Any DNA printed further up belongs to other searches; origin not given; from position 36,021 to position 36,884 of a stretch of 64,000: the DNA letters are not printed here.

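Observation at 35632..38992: FNT-like formate channel inserted between nrdD and nrdG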

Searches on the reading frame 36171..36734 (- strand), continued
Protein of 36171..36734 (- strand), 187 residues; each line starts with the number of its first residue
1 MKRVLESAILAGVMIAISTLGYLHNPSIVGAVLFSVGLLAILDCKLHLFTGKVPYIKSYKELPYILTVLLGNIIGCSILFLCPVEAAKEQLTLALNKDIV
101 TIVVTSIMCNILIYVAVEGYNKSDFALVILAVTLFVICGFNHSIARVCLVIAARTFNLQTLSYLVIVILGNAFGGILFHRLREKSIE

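Call 30: fold_search(model_id=the predicted structure, library=pdb)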
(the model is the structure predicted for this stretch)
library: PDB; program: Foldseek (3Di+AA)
matches with E <= 10: 131; with E <= 0.001: 51
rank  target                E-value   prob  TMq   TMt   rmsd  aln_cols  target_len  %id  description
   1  3te0_E                8.8e-07  1.00  0.82  0.61   3.3       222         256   24  Crystal structure of HSC K148E (released 2012-03-07)
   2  3tdo_C                1.1e-06  1.00  0.81  0.59   3.8       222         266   23  Crystal structure of HSC at pH 9.0 (released 2012-03-07)
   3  3te2_E                1.5e-06  1.00  0.83  0.62   3.1       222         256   24  Crystal structure of HSC K16S (released 2012-03-07)
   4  3te0_A                1.8e-06  1.00  0.83  0.62   3.0       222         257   23  Crystal structure of HSC K148E (released 2012-03-07)
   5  3tds_E                1.9e-06  1.00  0.82  0.61   3.4       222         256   23  Crystal structure of HSC F194I (released 2012-03-07)
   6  3tdx_E                1.9e-06  1.00  0.81  0.61   3.5       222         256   22  Crystal structure of HSC L82V (released 2012-03-07)
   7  3te0_C                2.5e-06  1.00  0.83  0.60   3.1       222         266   23  Crystal structure of HSC K148E (released 2012-03-07)
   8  3te1_E                2.6e-06  1.00  0.82  0.62   2.8       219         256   24  Crystal structure of HSC T84A (released 2012-03-07)
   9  3tds_A                3.4e-06  1.00  0.83  0.62   3.1       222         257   23  Crystal structure of HSC F194I (released 2012-03-07)
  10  3klz_C                3.5e-06  1.00  0.83  0.62   6.0       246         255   22  Pentameric formate channel with formate bound (released 2009-12-15)
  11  3te1_A                3.5e-06  1.00  0.81  0.60   3.7       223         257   23  Crystal structure of HSC T84A (released 2012-03-07)
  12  3tdo_A                3.7e-06  1.00  0.83  0.62   3.0       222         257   23  Crystal structure of HSC at pH 9.0 (released 2012-03-07)
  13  3tds_C                3.7e-06  1.00  0.83  0.60   3.1       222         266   23  Crystal structure of HSC F194I (released 2012-03-07)
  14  3te2_C                3.7e-06  1.00  0.82  0.59   3.7       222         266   23  Crystal structure of HSC K16S (released 2012-03-07)
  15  3tdx_A                4.3e-06  1.00  0.82  0.61   3.3       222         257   22  Crystal structure of HSC L82V (released 2012-03-07)
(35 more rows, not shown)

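Call 31: fold_search(model_id=the predicted structure, library=viral)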
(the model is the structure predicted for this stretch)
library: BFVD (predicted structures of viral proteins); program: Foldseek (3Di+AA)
matches with E <= 10: 83; with E <= 0.001: 1
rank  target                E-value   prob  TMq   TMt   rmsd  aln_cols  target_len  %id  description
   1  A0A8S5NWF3            9.4e-08  1.00  0.76  0.75   3.1       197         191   32  Formate/nitrite transporter [Siphoviridae sp. ctTnV63]
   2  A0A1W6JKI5            3.1e-01  0.16  0.22  0.19  16.3       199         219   14  Nicotinamide mononucleotide transporter [Lactococcus phage AM4]
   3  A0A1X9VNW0            1.5e+00  0.16  0.36  0.32  10.6       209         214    9  DUF389 domain-containing protein [Mimivirus AB-566-O17]
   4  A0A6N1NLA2            2.0e+00  0.05  0.19  0.15  18.9       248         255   10  Lysoplasmalogenase [Tupanvirus soda lake]
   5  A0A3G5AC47            2.2e+00  0.06  0.21  0.17  19.2       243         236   10  Uncharacterized protein [Hyperionvirus sp.]
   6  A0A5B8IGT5            2.3e+00  0.04  0.17  0.17  21.3       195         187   11  Uncharacterized protein [Mimiviridae sp. ChoanoV1]
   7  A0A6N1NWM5            2.7e+00  0.06  0.25  0.23  20.0       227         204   13  Putative orfan [Tupanvirus soda lake]
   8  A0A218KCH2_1          2.8e+00  0.05  0.20  0.07  22.4       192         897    9  (no name in the UniProt tables at hand)
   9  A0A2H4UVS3            3.0e+00  0.07  0.23  0.21  13.0       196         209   12  Glycosyl transferase [Bodo saltans virus]
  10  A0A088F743            3.0e+00  0.03  0.17  0.07  19.3       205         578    9  (no name in the UniProt tables at hand)
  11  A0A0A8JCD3            3.1e+00  0.07  0.21  0.23  15.8       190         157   13  19 kDa protein [Persimmon virus B]
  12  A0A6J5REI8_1          3.1e+00  0.05  0.21  0.05  16.5       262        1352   12  Uncharacterized protein [uncultured Caudovirales phage]
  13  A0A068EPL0            3.1e+00  0.04  0.16  0.14  18.2       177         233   14  Envelope protein UL43 [Falconid herpesvirus 1]
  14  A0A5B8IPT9            3.4e+00  0.03  0.18  0.09  18.0       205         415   13  Uncharacterized protein [Mimiviridae sp. ChoanoV1]
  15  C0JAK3                3.4e+00  0.03  0.16  0.13  18.3       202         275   10  Polyhedrin protein [Cypovirus mosquito/0507BS3/Xinjiang]
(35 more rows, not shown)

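Call 33: search_dna_similar(query=window:36171-36734:-, collection=phages, mode=protein, max_evalue=0.001, max_rows=40)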
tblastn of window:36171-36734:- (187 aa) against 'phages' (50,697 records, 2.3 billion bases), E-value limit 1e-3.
Records with a match: 3; places in all: 3; records where one place covers at least 80% of the query: 3.
Best place of each record, by identity: <60% 3.
By first word of the organism name: Staphylococcus 2; Bacteriophage 1.
By host as written in the record: Staphylococcus aureus 2; - 1.
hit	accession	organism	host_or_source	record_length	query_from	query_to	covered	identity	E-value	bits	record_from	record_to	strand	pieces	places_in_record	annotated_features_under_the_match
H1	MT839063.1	Bacteriophage sp.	human fecal samples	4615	8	181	93%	28.1%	2e-15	79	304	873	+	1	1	record has no annotation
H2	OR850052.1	Staphylococcus phage SA 1298 Kay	Staphylococcus aureus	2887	1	175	94%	25.9%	2e-4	46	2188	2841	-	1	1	record has no annotation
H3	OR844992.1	Staphylococcus phage SA 1306 Kay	Staphylococcus aureus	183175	1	175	94%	25.9%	3e-4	46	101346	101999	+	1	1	record has no annotation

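Call 40: find_related_loci(query=A2, collection=genome_contigs, flank=5000)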
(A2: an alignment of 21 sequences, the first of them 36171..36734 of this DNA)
Query A2 (187 aa) in genome_contigs; peptide patterns used: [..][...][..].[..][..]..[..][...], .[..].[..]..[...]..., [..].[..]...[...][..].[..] (x = any residue, [..] = any of these).
600 stretches matched a pattern (row limit reached: there are more); 277 encode a relative of the query (tblastn E <= 1e-3); the best 80 are kept; 80 distinct loci.
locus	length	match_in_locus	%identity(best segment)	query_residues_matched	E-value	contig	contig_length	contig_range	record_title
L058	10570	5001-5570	34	3-187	2e-28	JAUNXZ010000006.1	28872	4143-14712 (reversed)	MAG: Thermoplasmata archaeon isolate S8M_St_41 NODE_487_length_28872_cov_12.092098, whole genome shotgun sequence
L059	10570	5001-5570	40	1-174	6e-28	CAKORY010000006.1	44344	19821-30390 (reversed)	MAG: uncultured Bacilli bacterium isolate REFINED_METABAT215_TOP10_CONTIGS_1500_ASSEMBLY_K77_MERGED__Hadza_MoBio_hadza-E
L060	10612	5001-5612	33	1-187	4e-27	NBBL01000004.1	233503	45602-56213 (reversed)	Lachnospiraceae bacterium strain KA00044 Contig_4, whole genome shotgun sequence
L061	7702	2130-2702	38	2-187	1e-26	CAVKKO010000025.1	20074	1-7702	Bacteroidaceae bacterium isolate H07689-L1_cleanbin_000044 genome assembly, contig: Spades_H07689-L1_contig_1466, whole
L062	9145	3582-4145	33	3-183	2e-26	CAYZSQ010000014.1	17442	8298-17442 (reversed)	MAG TPA_asm: uncultured Methanomassiliicoccales archaeon isolate SRP141132_co6_82 genome assembly, contig: NODE_2649_len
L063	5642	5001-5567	38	3-187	2e-26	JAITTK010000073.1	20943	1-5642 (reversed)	MAG: Candidatus Methanoplasma reticulitermitis isolate Rs511_bin65 k119_2568895, whole genome shotgun sequence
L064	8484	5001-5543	37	3-177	3e-26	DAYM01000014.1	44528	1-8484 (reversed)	MAG TPA_asm: Methanomassiliicoccaceae archaeon UBA328 UBA328_contig_1953, whole genome shotgun sequence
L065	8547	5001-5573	34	3-187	1e-25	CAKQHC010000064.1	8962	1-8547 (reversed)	MAG: uncultured Methanomassiliicoccales archaeon isolate REFINED_METABAT215_TOP10_CONTIGS_1500_ASSEMBLY_K77_MERGED__Hadz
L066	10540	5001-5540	36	3-177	1e-25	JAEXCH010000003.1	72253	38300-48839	MAG: Methanobacteriota archaeon isolate OH_HBB_104 k127_1778329, whole genome shotgun sequence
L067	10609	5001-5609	34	1-183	2e-25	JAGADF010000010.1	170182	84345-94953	MAG: Clostridia bacterium isolate RGIG8336 Water_buffalos_Rumen.Co__c5982625, whole genome shotgun sequence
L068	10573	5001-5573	35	1-183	2e-25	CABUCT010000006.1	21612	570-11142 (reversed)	MAG TPA_asm: uncultured Ruminococcaceae bacterium isolate MGYG-HGUT-03887 genome assembly, contig: GUT_GENOME247220_6, w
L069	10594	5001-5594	33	1-181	6e-25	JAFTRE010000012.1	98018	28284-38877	MAG: Clostridia bacterium isolate RGIG4075 Roe_deer_Cecum.Co__c666017, whole genome shotgun sequence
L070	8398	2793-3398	37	1-187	1e-24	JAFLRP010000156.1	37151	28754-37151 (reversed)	MAG: Acutalibacter sp. isolate HAN004 Seq11, whole genome shotgun sequence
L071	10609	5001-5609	32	2-187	2e-24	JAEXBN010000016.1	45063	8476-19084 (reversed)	MAG: Bacillota bacterium isolate OH_SFB_74 k127_960946, whole genome shotgun sequence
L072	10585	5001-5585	33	1-183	6e-24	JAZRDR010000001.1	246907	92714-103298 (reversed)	MAG: Candidatus Faeciplasma sp. isolate T1900045506_YK20190200.MAGScoT_cleanbin_000005 SGB_7528_k141_1886218, whole geno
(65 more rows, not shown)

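Call 59: get_annotated_region(hit=H1, flank=5000)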
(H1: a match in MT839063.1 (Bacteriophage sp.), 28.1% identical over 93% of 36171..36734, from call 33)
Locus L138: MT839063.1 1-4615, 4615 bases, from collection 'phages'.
description: UNVERIFIED: Bacteriophage sp. clone scaffold_9560 genomic sequence.
organism: Bacteriophage sp. (NCBI taxid 38018)
taxonomy: Viruses
host: -; source: human fecal samples; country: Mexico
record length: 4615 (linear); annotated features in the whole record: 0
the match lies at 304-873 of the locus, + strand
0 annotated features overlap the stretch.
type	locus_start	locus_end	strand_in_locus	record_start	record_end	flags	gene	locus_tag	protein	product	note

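Call 60: get_annotated_region(hit=H3, flank=6000)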
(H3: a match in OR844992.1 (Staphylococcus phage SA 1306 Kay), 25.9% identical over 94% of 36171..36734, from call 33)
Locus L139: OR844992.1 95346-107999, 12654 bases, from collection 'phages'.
description: UNVERIFIED_ORG: Staphylococcus phage SA 1306 Kay clone NODE_5_length_183175_cov_26.508760 genomic sequence.
organism: Staphylococcus phage SA 1306 Kay (NCBI taxid 3113843)
taxonomy: Viruses
host: Staphylococcus aureus; source: wastewater; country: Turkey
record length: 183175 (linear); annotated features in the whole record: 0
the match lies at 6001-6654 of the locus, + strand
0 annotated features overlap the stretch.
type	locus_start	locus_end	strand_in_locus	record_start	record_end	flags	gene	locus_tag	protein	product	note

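Call 65: search_solved_structures(query=A1, max_evalue=0.01, show_alignments=5)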
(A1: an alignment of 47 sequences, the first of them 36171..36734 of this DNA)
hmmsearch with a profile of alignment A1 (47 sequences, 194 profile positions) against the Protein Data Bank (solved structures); distinct sequences matched with E-value up to 0.01: 14.
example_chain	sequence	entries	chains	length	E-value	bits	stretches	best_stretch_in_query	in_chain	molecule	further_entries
3te2_A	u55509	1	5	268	9.9e-23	84.3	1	3-188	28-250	formate/nitrite transporter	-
3tdo_A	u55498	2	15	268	1e-22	84.3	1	3-188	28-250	Putative formate/nitrite transporter | formate/nitrite transporter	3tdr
3kly_A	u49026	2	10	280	1.4e-22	83.8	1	4-185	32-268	Putative formate transporter 1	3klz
3tdp_A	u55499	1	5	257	1.9e-22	83.4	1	3-187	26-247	formate/nitrite transporter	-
3te0_A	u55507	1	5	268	4.1e-22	82.3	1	3-188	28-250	formate/nitrite transporter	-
3tdx_A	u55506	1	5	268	8.9e-22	81.2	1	3-188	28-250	formate/nitrite transporter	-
3te1_A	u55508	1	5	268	1.4e-21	80.5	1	3-188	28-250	formate/nitrite transporter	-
3tds_E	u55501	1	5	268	3.6e-21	79.2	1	3-188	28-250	formate/nitrite transporter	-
3q7k_A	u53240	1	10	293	7.9e-20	74.9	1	4-184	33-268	Probable formate transporter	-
3kcu_A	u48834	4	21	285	3.1e-19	72.9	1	4-183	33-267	Probable formate transporter 1 | Formate channel FocA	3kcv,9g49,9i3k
9v2a_A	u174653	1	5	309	4.4e-19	72.4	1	4-188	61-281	Low-CO2 inducible protein LCIA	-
4fc4_A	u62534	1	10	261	2.9e-18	69.7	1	7-187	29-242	Nitrite transporter NirC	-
9g4d_A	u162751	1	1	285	2e-17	67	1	4-183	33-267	Formate channel FocA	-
6vqq_A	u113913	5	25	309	8.1e-15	58.5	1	4-184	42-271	Formate-nitrite transporter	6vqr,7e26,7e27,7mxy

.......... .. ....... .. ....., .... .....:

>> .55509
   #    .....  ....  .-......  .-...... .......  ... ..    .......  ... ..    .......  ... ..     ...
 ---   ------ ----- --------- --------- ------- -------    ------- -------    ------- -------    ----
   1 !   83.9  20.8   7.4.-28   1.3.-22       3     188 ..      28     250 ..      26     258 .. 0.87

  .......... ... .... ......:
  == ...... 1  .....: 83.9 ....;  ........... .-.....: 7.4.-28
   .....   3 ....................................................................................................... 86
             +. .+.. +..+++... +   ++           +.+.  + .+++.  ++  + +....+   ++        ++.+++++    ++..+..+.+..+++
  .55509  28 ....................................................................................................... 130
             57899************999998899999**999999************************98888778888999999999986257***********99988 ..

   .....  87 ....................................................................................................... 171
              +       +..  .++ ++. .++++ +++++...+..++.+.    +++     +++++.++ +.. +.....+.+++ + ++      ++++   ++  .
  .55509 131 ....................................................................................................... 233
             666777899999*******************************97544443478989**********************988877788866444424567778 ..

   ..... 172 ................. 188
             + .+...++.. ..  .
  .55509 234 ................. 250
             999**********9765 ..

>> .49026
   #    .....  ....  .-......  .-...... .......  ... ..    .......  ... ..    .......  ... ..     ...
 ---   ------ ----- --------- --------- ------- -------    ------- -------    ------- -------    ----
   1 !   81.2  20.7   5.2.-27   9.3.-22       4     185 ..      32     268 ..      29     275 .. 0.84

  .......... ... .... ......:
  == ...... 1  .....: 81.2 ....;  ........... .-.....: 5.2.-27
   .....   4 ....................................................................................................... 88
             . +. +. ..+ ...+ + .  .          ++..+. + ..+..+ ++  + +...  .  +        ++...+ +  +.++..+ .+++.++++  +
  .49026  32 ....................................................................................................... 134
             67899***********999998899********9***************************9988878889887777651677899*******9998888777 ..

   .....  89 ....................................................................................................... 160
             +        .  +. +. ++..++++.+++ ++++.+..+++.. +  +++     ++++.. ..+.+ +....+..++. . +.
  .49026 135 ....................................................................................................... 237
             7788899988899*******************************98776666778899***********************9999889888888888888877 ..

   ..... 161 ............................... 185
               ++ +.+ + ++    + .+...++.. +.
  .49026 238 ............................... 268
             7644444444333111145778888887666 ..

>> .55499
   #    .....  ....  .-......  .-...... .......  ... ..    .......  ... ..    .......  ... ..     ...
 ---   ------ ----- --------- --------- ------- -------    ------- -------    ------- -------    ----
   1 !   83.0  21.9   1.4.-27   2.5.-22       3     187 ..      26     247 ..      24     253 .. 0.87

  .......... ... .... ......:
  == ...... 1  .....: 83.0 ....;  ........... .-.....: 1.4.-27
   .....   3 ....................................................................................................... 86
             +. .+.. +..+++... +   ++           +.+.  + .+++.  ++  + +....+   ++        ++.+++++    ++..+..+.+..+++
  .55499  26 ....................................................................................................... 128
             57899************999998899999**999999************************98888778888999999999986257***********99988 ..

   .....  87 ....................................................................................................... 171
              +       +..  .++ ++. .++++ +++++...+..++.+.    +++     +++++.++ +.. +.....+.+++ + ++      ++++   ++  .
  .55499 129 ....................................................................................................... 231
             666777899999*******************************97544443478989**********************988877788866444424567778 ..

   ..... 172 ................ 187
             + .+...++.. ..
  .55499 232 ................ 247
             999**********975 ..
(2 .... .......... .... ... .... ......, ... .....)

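Call 84: search_protein_representatives(protein=window:36171-36734:-)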
Query: 187 residues. Proteins with E-value up to 0.001 (for the whole library): 1626; up to 1e-10: 703; up to 1e-30: 5. The best 150 are listed.
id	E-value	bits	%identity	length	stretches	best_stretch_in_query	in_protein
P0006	1.8e-58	213.7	59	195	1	1-182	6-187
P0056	3.9e-39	150.7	43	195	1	1-181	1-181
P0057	4.8e-33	130.9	40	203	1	3-180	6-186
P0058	4.9e-33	130.9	39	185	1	15-181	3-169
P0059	3.1e-31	125.0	39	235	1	5-178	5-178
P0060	5.8e-29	117.6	37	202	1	6-175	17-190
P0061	4.6e-28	114.7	37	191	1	7-179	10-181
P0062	1.1e-27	113.5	38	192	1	5-180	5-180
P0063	1.1e-27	113.5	38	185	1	2-183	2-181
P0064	4.4e-27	111.5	38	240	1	8-181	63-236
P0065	6.6e-27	110.9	37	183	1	7-183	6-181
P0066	1.0e-26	110.3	38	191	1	4-181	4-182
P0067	1.1e-26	110.1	38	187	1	3-177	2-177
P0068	2.2e-26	109.2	37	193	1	5-183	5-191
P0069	3.5e-26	108.6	40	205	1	5-180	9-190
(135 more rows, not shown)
